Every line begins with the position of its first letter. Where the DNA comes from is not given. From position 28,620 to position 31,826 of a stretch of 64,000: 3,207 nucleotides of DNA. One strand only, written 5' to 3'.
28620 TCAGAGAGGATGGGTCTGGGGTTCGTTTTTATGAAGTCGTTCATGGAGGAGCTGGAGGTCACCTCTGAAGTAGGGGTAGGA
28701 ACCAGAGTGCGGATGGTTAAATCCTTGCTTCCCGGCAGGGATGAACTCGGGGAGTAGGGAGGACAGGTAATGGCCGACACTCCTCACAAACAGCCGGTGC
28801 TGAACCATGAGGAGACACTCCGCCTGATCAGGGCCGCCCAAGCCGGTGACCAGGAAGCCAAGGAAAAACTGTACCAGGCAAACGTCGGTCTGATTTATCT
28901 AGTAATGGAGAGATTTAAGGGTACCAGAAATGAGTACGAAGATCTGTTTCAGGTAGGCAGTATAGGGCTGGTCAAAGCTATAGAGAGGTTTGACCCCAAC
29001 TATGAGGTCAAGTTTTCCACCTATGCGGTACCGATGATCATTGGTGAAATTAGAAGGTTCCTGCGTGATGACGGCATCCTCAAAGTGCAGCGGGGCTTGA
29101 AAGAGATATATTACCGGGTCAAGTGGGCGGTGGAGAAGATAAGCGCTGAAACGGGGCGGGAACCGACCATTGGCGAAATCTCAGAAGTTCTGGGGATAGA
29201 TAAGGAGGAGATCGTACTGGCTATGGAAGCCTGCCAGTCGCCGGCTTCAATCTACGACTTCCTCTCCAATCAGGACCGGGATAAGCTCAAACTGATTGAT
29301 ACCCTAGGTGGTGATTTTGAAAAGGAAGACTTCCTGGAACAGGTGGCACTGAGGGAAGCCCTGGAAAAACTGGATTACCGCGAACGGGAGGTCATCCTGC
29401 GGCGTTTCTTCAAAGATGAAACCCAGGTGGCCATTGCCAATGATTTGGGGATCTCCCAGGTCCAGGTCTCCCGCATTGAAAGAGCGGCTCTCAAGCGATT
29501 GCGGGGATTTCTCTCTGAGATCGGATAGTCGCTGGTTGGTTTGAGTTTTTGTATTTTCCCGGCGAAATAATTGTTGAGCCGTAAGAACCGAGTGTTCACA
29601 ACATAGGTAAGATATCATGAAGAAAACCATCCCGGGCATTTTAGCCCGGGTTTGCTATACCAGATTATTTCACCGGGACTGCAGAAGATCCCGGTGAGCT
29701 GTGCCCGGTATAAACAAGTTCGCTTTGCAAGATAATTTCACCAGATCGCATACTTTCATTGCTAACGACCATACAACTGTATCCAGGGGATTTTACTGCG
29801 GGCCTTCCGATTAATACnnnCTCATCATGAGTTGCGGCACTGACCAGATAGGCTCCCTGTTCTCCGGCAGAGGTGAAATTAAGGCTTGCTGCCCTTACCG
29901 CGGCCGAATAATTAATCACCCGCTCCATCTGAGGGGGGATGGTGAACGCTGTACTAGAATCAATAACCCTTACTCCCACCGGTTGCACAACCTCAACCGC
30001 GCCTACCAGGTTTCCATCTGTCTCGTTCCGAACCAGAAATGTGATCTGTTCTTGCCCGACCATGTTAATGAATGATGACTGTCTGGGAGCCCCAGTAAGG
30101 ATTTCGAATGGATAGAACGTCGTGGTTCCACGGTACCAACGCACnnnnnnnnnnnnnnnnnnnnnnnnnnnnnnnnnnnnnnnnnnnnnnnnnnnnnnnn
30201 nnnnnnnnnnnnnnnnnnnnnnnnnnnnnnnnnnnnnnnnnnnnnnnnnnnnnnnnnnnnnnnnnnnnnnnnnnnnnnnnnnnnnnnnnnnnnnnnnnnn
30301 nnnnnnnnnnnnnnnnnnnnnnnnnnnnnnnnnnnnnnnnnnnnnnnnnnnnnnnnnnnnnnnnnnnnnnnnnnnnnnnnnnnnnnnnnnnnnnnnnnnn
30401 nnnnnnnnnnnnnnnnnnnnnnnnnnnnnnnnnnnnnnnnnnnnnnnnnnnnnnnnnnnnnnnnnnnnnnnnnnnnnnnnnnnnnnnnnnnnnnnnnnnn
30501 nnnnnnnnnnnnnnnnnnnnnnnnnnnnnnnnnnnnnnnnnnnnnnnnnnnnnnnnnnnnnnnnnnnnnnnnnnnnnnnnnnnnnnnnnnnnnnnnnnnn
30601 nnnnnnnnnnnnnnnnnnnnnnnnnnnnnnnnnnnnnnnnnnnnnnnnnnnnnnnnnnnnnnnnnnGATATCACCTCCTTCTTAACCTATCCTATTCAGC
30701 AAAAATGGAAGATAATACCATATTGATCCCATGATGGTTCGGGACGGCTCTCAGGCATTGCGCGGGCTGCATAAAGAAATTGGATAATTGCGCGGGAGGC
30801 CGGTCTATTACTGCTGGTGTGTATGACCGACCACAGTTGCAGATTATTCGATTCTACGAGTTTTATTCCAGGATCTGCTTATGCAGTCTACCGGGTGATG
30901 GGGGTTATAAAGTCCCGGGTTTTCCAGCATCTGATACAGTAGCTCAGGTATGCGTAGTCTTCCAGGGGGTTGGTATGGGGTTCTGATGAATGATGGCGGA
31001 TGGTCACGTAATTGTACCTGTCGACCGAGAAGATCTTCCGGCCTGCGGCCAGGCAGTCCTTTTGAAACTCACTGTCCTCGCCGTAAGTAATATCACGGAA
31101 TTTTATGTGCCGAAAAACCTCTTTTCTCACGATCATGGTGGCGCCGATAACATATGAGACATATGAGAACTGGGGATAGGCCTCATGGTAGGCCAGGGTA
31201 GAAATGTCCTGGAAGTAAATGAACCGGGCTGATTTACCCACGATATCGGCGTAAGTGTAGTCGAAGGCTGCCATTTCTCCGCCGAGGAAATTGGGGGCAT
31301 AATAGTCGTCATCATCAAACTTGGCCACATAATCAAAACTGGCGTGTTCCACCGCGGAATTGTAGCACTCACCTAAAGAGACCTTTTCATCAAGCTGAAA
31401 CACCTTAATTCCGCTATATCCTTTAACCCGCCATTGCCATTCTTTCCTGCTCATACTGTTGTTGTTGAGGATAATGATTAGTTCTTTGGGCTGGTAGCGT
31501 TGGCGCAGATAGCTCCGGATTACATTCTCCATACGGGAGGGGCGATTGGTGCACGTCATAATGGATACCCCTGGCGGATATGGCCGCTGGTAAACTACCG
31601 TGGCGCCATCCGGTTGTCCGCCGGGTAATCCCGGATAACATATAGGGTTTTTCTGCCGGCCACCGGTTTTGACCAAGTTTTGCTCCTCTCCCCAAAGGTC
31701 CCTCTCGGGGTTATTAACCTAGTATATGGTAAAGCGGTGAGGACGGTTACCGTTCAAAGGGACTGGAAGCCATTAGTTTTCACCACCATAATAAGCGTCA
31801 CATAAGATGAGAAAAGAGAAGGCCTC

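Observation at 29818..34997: Divergent glycosylation/methylation island with two cytoplasmic DNRLRE-like paralogs, inserted between the spoIIA and spoVA loci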

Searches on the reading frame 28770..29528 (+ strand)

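Call 3: search_protein_families(library=pfam, proteins=[window:28770-29528:+], max_evalue=0.01)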
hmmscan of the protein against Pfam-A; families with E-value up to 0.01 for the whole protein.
window:28770-29528:+ (252 aa): 4 families
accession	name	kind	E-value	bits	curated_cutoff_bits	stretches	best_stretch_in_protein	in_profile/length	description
PF04542.20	Sigma70_r2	-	2.2e-16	59.8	24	1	34-101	1-68/71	Sigma-70 region 2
PF04545.22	Sigma70_r4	-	4.6e-15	55.3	24.1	1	197-245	1-49/50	Sigma-70, region 4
PF04539.22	Sigma70_r3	-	1.3e-08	35.3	25.3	1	116-161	5-50/78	Sigma-70 region 3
PF08281.18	Sigma70_r4_2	-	2.6e-06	27.4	25.7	1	192-234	2-44/54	Sigma-70, region 4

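Call 4: search_protein_families(library=ncbifam, proteins=[window:28770-29528:+], max_evalue=0.01)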
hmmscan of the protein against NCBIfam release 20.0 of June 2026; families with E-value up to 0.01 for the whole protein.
window:28770-29528:+ (252 aa): 75 families (the best 25 are shown)
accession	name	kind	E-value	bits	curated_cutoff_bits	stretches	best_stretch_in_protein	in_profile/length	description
NF004052.0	PRK05572.1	subfamily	6.9e-89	297.7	311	1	6-248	9-250/252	SigF/SigG family RNA polymerase sporulation sigma factor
TIGR02885.1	spore_sigF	equivalog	1.1e-88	296.9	321.45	1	19-245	1-228/231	RNA polymerase sporulation sigma factor SigF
NF006071.0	PRK08215.1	equivalog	2.7e-77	259.9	372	1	6-246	14-255/258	RNA polymerase sporulation sigma factor SigG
TIGR02980.1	SigBFG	subfamily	1.1e-75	254.2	234.35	1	27-246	1-224/227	SigB/SigF/SigG family RNA polymerase sigma factor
TIGR02850.1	spore_sigG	equivalog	1.6e-70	237.4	457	1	6-246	11-252/254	RNA polymerase sporulation sigma factor SigG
NF005514.0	PRK07122.1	subfamily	9.2e-50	169.2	372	1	16-247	27-262/264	RNA polymerase sigma factor SigF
TIGR02941.1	Sigma_B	equivalog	3.4e-44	151.2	315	1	11-245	10-250/255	RNA polymerase sigma factor SigB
NF005644.0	PRK07408.1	subfamily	2.4e-40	138.8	261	1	14-249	11-254/258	RNA polymerase sigma factor SigF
TIGR02937.1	sigma70-ECF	superfamily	1.2e-29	103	42.9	1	29-246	1-163/165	sigma-70 family RNA polymerase sigma factor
NF004471.0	PRK05803.1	subfamily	1.9e-29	102.5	252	2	7-101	29-122/235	RNA polymerase sporulation sigma factor SigK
TIGR02997.1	Sig70-cyanoRpoD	subfamily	2.6e-29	102.4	384.5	1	22-245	68-298/298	RNA polymerase sigma factor, RpoD/SigA family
NF006158.0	PRK08301.1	equivalog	6.4e-27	94.5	339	2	9-113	39-143/241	RNA polymerase sporulation sigma factor SigE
TIGR02394.1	rpoS_proteo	equivalog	1.2e-26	93.9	378.7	1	7-250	24-276/285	RNA polymerase sigma factor RpoS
TIGR02479.1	FliA_WhiG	subfamily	1.4e-26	93.6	189.6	1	52-248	22-223/224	FliA/WhiG family RNA polymerase sigma factor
TIGR02835.1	spore_sigmaE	equivalog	2.8e-26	92.4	348.6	2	9-112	32-135/234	RNA polymerase sporulation sigma factor SigE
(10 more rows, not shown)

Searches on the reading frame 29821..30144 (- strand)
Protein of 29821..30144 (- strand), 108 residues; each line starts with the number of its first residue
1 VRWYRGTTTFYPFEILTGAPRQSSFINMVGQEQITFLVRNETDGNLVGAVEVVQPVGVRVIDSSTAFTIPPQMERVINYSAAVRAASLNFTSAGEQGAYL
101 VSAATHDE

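Call 53: predict_structure(alignment_id=A5)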
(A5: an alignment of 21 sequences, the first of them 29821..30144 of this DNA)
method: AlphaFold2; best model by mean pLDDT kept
length: 108 residues; sequences in the alignment: 21
mean_pLDDT: 89.5   pTM: 0.78
mean pLDDT of the five models: 89.5, 89.1, 88.8, 88.5, 86.0
residues with pLDDT >= 90: 81; 70-90: 19; 50-70: 4; < 50: 4
segments of 3 or more residues with pLDDT < 50: 1-4
pLDDT, mean of each block of 10 residues (from residue 1): 57 88 92 94 95 93 96 95 94 92 87
secondary structure, 60 per line:
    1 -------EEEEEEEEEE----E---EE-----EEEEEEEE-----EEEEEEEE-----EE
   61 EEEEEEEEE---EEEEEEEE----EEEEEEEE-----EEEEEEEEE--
elements in order: E8-17 E33-40 E46-53 E59-69 E73-80 E85-92 E98-106

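Call 56: fold_search(model_id=the predicted structure, library=pdb)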
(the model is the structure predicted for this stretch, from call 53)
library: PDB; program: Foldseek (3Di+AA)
matches with E <= 10: 1770; with E <= 0.001: 8
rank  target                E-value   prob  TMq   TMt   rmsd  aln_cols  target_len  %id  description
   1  6i5o_A                2.1e-04  1.00  0.69  0.67   3.8       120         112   11  Crystal structure of SPBc2 prophage-derived protein YomS (released 2019-11-20)
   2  3afg_B                2.5e-04  1.00  0.54  0.15   4.1       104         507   12  Crystal structure of ProN-Tk-SP from Thermococcus kodakaraensis (released 2010-08-04)
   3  1h6x                  2.9e-04  1.00  0.48  0.37   7.8       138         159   14  The role of conserved amino acids in the cleft of the C-terminal family 22 carbohydrate binding module of Clostridium th (released 2002-06-27)
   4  9i0y_a                3.1e-04  1.00  0.49  0.47   5.3       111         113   15  Recombinant Ena2A fibers (released 2025-03-12)
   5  9i0y_0                3.1e-04  1.00  0.49  0.47   5.3       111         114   15  Recombinant Ena2A fibers (released 2025-03-12)
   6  9ues_B                4.5e-04  1.00  0.52  0.18   3.9       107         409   11  Crystal structure of an inactive TKSP mutant in complex with the TKS propeptide (released 2026-02-18)
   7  5ehd_h                7.4e-04  1.00  0.46  0.47   6.1       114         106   10  Crystal structure of human nucleophosmin-core in complex with cytochrome c (released 2016-11-09)
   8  1h6y_A                8.7e-04  1.00  0.48  0.37   7.9       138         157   14  The role of conserved amino acids in the cleft of the C-terminal family 22 carbohydrate binding module of Clostridium  (released 2002-06-27)
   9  7vrn_I                1.5e-03  1.00  0.47  0.17   5.9       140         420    8  Structure of infectious bursal disease virus Gt strain (released 2022-03-30)
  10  4n8m_A                1.5e-03  1.00  0.48  0.48   6.1       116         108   10  Structural polymorphism in the N-terminal oligomerization domain of NPM1 (released 2014-03-12)
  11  1xe0_F                1.6e-03  1.00  0.52  0.52   5.2       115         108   11  The structure and function of Xenopus NO38-core, a histone binding chaperone in the nucleolus (released 2004-12-21)
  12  8pdz_A                1.6e-03  1.00  0.46  0.45   5.8       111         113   12  Recombinant Ena3A L-Type endospore appendages (released 2023-11-08)
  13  2zkl                  1.7e-03  0.99  0.35  0.14   8.2       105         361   11  Crystal Structure of capsular polysaccharide assembling protein CapF from staphylococcus aureus (released 2009-03-31)
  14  1stm_A                1.9e-03  1.00  0.51  0.41   6.3       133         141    8  SATELLITE PANICUM MOSAIC VIRUS (released 1997-01-27)
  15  3x0t_A                1.9e-03  1.00  0.47  0.45   6.4       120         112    8  Crystal structure of PirA (released 2015-08-26)
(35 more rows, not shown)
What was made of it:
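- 29818..30666 (-): DNRLRE282: a leaderless 282-aa protein. The N-terminal part (aa ~3-175) is a CBM96/DNRLRE beta-sandwich. The C-terminal part (aa ~176-282) is an 8-strand jelly-roll domain. The gene has its own promoter and a strong SD (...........). C-domain model pLDDT 89.5; best match YomS 6I5O at TM 0.69, with Ena subunits at about 0.46-0.49 (calls 53, 56).
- Closest known: YomS / XepA C-terminal domain. Same: The best match is YomS at TM 0.69, with Ena2A, Ena3A and Ena1B at 0.46-0.49 (call 56).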

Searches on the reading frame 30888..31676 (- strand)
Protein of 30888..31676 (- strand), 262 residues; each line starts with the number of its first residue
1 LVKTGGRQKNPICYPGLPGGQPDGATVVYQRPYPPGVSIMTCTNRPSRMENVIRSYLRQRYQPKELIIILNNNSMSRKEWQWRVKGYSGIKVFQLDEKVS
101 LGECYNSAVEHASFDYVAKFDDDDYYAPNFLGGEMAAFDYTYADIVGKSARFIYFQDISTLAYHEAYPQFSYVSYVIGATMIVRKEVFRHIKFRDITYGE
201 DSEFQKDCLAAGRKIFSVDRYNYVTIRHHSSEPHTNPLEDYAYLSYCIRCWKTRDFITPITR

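Call 3: search_protein_families(library=pfam, proteins=[window:30888-31676:-], max_evalue=0.01)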
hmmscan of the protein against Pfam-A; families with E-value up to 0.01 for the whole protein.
window:30888-31676:- (262 aa): 2 families
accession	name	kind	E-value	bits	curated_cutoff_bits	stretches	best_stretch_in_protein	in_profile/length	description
PF00535.33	Glycos_transf_2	-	2e-13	51.1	23.3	1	39-149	3-114/168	Glycosyl transferase family 2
PF13641.12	Glyco_tranf_2_3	-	6.2e-07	30.1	27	1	38-217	4-203/230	Glycosyltransferase like family 2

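Call 4: search_protein_families(library=ncbifam, proteins=[window:30888-31676:-], max_evalue=0.01)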
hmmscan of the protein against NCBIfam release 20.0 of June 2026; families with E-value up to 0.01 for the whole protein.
window:30888-31676:- (262 aa): 9 families
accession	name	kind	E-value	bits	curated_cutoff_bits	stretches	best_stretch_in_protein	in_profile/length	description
TIGR04017.1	WcaA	equivalog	2.1e-07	30.8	495.75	1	37-134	7-106/279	colanic acid biosynthesis glycosyltransferase WcaA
NF007453.0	PRK10018.1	equivalog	2.8e-07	30.5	382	1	38-136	9-109/280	colanic acid biosynthesis glycosyltransferase WcaA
NF053739.1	GlytfEpsEBac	equivalog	1.9e-06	27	450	1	38-157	4-125/265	glycosyltransferase EpsE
NF047683.1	TeichurnBiosyTuaG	equivalog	2.3e-06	27.5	400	1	35-133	6-106/252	teichuronic acid biosynthesis protein TuaG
NF041394.1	GtaseAglG_Halo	equivalog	2.4e-06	27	440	1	37-146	3-115/304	glucosyl-dolichyl phosphate glucuronosyltransferase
TIGR03965.1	mycofact_glyco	equivalog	1.7e-05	23.9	280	1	37-215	76-270/467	mycofactocin biosynthesis glycosyltransferase MftF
NF050050.1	ProtGlycPglI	equivalog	0.00012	21.5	500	1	37-148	4-118/306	GalNAc(5)-diNAcBac-PP-undecaprenol beta-1,3-glucosyltransferase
TIGR03937.1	PgaC_IcaA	equivalog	0.0016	17.4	422.3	1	35-124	45-136/407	poly-beta-1,6-N-acetyl-D-glucosamine synthase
NF038299.1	EPS_HpsN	equivalog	0.0027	16.7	425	1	39-138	5-106/317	hormogonium polysaccharide biosynthesis glycosyltransferase HpsN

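Call 28: search_solved_structures(query=window:30888-31676:-, max_evalue=0.01)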
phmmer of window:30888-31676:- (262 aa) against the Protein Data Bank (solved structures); distinct sequences matched with E-value up to 0.01: 3.
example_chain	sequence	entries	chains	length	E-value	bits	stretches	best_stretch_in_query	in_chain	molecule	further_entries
6p61_A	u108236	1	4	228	0.00095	22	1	35-131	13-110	Glycosyltransferase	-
9jma_A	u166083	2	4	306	0.0036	20.1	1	40-137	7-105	GalNAc(5)-diNAcBac-PP-undecaprenol beta-1,3-glucosyltransferase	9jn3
5tze_C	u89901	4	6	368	0.0049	19.7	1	48-241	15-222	Glycosyl transferase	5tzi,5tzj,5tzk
